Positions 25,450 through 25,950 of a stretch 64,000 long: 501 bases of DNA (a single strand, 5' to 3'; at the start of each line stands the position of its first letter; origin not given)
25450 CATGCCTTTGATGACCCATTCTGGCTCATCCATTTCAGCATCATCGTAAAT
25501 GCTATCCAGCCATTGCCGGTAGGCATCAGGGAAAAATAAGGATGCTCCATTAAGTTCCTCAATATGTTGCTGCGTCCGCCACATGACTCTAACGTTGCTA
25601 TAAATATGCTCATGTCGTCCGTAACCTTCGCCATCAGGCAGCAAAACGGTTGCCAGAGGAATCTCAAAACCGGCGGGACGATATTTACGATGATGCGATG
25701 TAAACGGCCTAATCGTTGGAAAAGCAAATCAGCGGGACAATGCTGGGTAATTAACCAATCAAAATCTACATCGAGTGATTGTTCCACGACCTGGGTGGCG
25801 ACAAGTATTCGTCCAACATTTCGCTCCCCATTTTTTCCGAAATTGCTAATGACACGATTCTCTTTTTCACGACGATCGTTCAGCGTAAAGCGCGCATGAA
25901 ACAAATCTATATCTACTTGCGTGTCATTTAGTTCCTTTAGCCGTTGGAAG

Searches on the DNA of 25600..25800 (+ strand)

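Call 30: search_dna_similar(query=window:25600-25800:+, collection=ecoli_genomes, mode=near, max_rows=40)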
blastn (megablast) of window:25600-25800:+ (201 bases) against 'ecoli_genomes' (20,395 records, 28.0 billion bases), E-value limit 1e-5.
Records with a match: 519; places in all: 519; records where one place covers at least 80% of the query: 516.
Genomes with a match: 519 of 5426; with a place that covers at least 80% of the query: 516. Places per genome that has any: lowest 1, median 1, highest 1. On chromosomes: 519 places; on plasmids: 0.
Best place of each record, by identity: >=99% 49; 95-99% 2; 90-95% 468.
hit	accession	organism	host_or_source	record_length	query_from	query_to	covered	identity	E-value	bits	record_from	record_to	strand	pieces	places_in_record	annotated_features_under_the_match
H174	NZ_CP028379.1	Escherichia coli O145 str. RM9872 strain RM9872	Bos taurus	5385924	1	201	100%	99.5%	2e-98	366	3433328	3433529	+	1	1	cas3: CRISPR-associated helicase/endonuclease Cas3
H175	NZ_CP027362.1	Escherichia coli strain 95-3192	missing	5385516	1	201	100%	99.5%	2e-98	366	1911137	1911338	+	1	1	cas3: CRISPR-associated helicase/endonuclease Cas3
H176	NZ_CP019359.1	Escherichia coli strain XH990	Homo sapiens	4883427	1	201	100%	99.5%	2e-98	366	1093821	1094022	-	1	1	cas3: CRISPR-associated helicase/endonuclease Cas3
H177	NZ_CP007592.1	Escherichia coli O157:H16 strain Santai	duck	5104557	1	201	100%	99.5%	2e-98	366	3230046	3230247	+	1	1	cas3: CRISPR-associated helicase/endonuclease Cas3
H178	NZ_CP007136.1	Escherichia coli O145:H28 str. RM12581 strain RM12581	lettuce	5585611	1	201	100%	99.5%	2e-98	366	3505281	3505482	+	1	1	cas3: CRISPR-associated helicase/endonuclease Cas3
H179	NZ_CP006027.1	Escherichia coli O145:H28 str. RM13514 strain RM13514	Homo sapiens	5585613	1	201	100%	99.5%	2e-98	366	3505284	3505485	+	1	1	cas3: CRISPR-associated helicase/endonuclease Cas3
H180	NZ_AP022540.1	Escherichia coli strain THO-010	Homo sapiens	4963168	1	201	100%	99.5%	2e-98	366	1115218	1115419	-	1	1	cas3: CRISPR-associated helicase/endonuclease Cas3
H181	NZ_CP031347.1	Escherichia coli O145 strain RM9873-C1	cattle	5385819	1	201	100%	99.5%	2e-98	366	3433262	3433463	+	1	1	cas3: CRISPR-associated helicase/endonuclease Cas3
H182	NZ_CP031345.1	Escherichia coli O145 strain RM12367-C1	creek water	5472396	1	201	100%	99.5%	2e-98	366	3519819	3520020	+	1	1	cas3: CRISPR-associated helicase/endonuclease Cas3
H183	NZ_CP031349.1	Escherichia coli O145 strain RM9467-C1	Cattle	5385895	1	201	100%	99.5%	2e-98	366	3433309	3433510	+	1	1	cas3: CRISPR-associated helicase/endonuclease Cas3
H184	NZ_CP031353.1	Escherichia coli O145 strain RM9154-C1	Cattle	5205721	1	201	100%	99.5%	2e-98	366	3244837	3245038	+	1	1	cas3: CRISPR-associated helicase/endonuclease Cas3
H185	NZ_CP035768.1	Escherichia coli O145 strain RM11626-C1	Cattle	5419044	1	201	100%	99.5%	2e-98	366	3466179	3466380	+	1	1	cas3: CRISPR-associated helicase/endonuclease Cas3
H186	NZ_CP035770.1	Escherichia coli O145 strain RM8988-C1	Cattle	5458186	1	201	100%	99.5%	2e-98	366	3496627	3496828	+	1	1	cas3: CRISPR-associated helicase/endonuclease Cas3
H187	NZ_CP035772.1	Escherichia coli O145 strain RM8843-C1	missing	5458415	1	201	100%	99.5%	2e-98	366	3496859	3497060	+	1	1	cas3: CRISPR-associated helicase/endonuclease Cas3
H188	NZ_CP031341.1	Escherichia coli O145 strain RM12275-C1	missing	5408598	1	201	100%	99.5%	2e-98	366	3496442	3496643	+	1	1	cas3: CRISPR-associated helicase/endonuclease Cas3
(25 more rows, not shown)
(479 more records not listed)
